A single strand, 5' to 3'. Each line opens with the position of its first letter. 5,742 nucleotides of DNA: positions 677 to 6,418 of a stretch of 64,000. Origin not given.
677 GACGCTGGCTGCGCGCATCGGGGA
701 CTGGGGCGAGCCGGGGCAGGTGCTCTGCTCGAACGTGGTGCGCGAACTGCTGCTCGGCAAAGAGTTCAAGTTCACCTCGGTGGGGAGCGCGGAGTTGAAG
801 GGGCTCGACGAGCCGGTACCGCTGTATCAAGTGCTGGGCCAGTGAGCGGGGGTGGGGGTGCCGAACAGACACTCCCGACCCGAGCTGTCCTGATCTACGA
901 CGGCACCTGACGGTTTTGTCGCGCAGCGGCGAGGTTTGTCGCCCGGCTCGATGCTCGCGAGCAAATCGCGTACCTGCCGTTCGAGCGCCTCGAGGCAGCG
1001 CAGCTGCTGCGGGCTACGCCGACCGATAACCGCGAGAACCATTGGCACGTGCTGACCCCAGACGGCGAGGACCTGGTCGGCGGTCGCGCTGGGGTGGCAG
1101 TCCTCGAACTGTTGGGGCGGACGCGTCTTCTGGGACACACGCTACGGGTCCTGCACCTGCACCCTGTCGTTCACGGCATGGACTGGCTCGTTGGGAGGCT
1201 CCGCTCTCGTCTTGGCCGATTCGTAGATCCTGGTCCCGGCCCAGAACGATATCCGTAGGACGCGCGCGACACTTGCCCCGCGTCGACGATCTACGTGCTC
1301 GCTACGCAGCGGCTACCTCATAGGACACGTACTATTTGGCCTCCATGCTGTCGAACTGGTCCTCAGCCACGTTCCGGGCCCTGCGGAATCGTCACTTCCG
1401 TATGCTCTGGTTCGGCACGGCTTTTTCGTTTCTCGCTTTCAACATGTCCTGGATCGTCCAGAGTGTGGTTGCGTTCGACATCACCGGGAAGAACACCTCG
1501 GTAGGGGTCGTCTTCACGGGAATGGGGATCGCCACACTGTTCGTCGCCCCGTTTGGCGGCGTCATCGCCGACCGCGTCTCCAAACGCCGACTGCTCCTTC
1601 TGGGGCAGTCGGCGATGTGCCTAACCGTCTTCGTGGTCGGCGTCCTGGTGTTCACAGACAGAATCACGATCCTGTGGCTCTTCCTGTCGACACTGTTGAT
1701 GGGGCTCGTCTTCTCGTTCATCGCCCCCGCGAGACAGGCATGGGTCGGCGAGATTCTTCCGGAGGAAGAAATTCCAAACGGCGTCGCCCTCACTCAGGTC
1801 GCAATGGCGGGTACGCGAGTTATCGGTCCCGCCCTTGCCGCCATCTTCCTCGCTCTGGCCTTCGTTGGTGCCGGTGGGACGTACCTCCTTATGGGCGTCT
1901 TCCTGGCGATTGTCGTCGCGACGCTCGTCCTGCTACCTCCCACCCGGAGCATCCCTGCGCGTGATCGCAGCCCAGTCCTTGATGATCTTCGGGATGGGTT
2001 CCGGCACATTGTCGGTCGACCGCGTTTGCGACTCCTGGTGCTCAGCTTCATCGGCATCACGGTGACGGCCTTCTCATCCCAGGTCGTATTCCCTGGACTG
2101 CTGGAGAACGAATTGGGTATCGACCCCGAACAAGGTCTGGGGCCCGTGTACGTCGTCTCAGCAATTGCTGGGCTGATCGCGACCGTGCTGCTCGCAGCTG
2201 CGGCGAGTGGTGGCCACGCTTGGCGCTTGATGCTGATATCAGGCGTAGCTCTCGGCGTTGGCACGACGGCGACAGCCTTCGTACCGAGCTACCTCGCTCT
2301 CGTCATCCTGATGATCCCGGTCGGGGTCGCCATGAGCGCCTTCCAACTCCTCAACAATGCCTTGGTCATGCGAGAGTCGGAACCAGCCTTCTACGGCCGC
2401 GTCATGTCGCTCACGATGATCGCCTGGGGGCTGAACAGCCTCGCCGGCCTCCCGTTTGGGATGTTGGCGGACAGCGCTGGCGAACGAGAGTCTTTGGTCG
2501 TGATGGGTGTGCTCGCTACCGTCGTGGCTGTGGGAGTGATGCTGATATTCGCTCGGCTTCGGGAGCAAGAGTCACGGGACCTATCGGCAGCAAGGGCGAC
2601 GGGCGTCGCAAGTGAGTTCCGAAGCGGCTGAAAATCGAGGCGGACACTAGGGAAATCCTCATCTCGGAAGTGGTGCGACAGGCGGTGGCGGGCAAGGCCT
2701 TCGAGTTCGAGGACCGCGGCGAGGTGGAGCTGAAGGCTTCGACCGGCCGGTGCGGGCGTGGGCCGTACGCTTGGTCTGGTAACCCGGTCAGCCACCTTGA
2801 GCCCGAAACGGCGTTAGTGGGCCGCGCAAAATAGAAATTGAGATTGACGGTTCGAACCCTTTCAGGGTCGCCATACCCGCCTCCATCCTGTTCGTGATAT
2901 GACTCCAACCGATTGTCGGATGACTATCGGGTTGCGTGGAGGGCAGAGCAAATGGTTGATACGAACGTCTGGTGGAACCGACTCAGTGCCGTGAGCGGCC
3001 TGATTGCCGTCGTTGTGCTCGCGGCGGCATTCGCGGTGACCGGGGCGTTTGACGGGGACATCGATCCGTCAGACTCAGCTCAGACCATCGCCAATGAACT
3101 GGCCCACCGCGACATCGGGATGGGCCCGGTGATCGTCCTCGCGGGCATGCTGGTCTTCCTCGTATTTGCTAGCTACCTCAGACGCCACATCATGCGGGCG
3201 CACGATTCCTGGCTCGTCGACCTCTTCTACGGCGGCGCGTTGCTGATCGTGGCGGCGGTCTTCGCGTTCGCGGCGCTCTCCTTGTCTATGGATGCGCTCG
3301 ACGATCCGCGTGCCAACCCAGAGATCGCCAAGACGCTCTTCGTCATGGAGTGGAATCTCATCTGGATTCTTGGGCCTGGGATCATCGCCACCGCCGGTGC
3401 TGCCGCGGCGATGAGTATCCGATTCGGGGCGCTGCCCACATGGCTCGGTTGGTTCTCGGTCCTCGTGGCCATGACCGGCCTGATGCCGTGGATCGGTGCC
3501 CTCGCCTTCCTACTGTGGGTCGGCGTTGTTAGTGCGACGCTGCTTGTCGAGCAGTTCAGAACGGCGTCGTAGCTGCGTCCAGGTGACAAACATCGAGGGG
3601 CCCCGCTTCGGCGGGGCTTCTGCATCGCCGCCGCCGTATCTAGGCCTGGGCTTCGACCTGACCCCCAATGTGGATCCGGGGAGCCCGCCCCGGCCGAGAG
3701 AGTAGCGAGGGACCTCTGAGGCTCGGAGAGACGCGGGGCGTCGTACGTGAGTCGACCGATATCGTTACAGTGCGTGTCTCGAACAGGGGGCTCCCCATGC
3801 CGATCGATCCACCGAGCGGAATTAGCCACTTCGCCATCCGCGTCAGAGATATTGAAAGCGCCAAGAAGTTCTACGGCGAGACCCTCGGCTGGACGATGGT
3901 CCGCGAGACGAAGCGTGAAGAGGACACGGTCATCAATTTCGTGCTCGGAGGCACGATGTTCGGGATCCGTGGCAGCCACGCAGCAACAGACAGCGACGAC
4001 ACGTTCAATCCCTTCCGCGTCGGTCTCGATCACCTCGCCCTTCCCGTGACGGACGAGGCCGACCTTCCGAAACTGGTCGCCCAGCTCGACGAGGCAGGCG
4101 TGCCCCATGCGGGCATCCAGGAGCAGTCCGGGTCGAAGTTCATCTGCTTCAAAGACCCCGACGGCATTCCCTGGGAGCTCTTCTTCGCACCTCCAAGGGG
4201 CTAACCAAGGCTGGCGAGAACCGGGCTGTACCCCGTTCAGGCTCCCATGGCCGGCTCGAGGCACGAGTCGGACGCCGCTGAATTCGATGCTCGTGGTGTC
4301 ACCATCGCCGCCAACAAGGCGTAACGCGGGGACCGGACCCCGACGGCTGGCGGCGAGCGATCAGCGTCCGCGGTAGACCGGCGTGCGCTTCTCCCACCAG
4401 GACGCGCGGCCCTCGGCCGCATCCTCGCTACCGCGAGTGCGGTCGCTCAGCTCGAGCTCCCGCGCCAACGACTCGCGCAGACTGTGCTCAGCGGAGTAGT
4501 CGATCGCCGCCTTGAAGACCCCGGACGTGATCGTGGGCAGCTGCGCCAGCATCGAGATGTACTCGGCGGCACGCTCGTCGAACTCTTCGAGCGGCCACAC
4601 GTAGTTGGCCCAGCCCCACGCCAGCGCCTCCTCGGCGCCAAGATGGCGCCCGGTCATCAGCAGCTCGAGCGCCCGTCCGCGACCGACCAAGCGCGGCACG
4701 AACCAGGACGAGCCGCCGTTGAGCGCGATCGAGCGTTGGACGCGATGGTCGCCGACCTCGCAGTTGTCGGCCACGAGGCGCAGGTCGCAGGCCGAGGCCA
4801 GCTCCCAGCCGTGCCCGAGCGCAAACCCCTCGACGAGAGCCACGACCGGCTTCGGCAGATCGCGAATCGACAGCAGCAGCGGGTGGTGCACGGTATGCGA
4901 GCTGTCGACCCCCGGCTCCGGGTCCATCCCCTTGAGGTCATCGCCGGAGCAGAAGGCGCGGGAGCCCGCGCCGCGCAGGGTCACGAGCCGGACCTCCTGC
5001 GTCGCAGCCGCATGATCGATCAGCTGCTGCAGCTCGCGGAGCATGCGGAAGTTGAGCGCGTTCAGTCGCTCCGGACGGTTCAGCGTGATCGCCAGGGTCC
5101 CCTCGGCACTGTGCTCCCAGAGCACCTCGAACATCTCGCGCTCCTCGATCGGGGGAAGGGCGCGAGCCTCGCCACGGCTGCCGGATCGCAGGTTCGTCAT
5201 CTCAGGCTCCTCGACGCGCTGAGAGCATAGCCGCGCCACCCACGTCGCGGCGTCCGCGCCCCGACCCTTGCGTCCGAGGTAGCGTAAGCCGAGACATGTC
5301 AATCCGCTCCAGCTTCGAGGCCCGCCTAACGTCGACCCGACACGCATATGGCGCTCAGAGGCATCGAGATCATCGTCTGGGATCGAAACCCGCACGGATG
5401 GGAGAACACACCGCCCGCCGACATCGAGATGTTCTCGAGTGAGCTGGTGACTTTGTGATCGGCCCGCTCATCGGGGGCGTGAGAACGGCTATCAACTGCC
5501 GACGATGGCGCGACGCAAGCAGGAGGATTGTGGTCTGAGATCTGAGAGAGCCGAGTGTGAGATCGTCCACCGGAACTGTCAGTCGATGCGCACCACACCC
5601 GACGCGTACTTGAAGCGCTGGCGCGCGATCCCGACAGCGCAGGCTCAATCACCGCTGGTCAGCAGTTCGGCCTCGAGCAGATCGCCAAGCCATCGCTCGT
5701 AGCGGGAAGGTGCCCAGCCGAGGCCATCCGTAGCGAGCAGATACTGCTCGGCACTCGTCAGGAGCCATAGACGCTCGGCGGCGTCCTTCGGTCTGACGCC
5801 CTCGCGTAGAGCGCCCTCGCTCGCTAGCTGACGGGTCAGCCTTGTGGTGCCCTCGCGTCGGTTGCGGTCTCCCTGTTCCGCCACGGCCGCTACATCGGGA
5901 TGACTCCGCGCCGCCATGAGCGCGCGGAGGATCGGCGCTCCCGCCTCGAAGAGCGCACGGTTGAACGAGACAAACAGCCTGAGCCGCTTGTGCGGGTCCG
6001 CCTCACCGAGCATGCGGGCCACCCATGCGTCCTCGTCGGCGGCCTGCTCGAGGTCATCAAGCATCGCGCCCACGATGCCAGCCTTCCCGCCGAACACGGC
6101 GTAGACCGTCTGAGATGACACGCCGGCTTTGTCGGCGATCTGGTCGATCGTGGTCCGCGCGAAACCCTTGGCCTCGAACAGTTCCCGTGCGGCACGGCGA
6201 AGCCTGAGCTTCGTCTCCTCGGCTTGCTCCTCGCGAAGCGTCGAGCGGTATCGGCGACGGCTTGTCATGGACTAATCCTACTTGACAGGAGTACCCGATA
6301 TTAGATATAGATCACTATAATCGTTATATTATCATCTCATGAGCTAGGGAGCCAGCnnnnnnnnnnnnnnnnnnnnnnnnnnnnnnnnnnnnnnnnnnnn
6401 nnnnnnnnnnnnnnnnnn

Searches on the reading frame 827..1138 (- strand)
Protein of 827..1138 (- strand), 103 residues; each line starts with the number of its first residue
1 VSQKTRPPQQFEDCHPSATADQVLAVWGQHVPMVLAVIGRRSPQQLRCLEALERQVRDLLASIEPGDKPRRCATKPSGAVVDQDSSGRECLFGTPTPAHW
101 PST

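Call 47: find_encoding_contigs(protein=window:827-1138:-, flank=10000, max_places=4)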
Protein window:827-1138:- (103 aa): 1 contig read that carries it; 1 place shown.
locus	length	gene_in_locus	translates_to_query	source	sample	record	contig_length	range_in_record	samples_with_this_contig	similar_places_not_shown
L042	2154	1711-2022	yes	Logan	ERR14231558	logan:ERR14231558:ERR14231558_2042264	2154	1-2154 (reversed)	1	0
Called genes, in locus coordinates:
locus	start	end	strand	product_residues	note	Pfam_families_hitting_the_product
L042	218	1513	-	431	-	PF05977:MFS_3, PF07690:MFS_1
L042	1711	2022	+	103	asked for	-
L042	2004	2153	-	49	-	?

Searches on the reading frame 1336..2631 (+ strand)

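Call 16: search_protein_families(library=pfam, proteins=[window:1336-2631:+], max_evalue=0.01)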
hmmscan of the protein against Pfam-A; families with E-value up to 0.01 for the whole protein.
window:1336-2631:+ (431 aa): 3 families
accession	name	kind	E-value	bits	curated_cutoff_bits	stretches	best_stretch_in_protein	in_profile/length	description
PF07690.21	MFS_1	-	1.1e-40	140.1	33.4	2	24-370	1-345/347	Major Facilitator Superfamily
PF05977.19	MFS_3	-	1.7e-25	89.9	27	1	11-419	2-406/524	Transmembrane secretion effector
PF13347.12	MFS_2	-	0.00028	20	27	1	14-170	219-372/427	MFS/sugar transport protein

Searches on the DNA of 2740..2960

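Call 22: search_rna_families(source=window, start=2740, end=2960, threshold=evalue, max_evalue=10)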
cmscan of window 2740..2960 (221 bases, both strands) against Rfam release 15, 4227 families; matches with E-value up to 10: 0.
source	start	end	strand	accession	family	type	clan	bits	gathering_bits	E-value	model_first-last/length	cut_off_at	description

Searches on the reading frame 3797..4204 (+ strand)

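Call 71: search_protein_families(library=pfam, proteins=[window:3797-4204:+], max_evalue=0.001)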
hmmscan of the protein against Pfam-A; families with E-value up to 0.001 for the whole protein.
window:3797-4204:+ (135 aa): 4 families
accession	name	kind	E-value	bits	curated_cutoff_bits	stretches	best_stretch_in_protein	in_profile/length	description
PF00903.31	Glyoxalase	-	1.4e-15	58.2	20.6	1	8-128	1-121/121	Glyoxalase/Bleomycin resistance protein/Dioxygenase superfamily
PF22677.2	Ble-like_N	-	2.4e-07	30.8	24.5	1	11-36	4-29/41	Bleomycin resistance protein-like N-terminal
PF13669.12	Glyoxalase_4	-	5.7e-07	30.2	27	1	11-118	2-109/109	Glyoxalase/Bleomycin resistance protein/Dioxygenase superfamily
PF18029.7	Glyoxalase_6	-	4.2e-05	24.6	23.6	1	12-128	2-105/106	Glyoxalase-like domain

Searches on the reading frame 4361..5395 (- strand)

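Call 16: search_protein_families(library=pfam, proteins=[window:4361-5395:-], max_evalue=0.01)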
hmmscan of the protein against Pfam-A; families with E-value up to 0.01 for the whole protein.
window:4361-5395:- (344 aa): 2 families
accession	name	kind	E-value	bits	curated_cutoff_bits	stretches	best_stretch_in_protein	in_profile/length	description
PF00378.25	ECH_1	-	1.8e-45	155.7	27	1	98-343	4-250/251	Enoyl-CoA hydratase/isomerase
PF16113.10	ECH_2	-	3.2e-31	109.5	27.2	1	102-274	3-179/335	Enoyl-CoA hydratase/isomerase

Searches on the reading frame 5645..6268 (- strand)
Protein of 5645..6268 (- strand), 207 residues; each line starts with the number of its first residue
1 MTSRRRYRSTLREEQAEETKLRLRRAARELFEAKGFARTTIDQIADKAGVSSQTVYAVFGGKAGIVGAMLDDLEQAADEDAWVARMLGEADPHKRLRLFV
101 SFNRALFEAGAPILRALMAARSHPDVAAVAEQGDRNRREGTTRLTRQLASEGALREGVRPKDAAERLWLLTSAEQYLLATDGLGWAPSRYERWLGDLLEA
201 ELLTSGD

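Call 16: search_protein_families(library=pfam, proteins=[window:5645-6268:-], max_evalue=0.01)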
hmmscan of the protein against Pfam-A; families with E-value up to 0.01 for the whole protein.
window:5645-6268:- (207 aa): 2 families
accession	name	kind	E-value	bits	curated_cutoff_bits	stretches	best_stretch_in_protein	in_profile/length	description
PF00440.29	TetR_N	-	5.1e-14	52.2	24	1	25-69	3-47/47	Bacterial regulatory proteins, tetR family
PF00356.27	LacI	-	0.0049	17.1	27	0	40-65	1-26/46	Bacterial regulatory proteins, lacI family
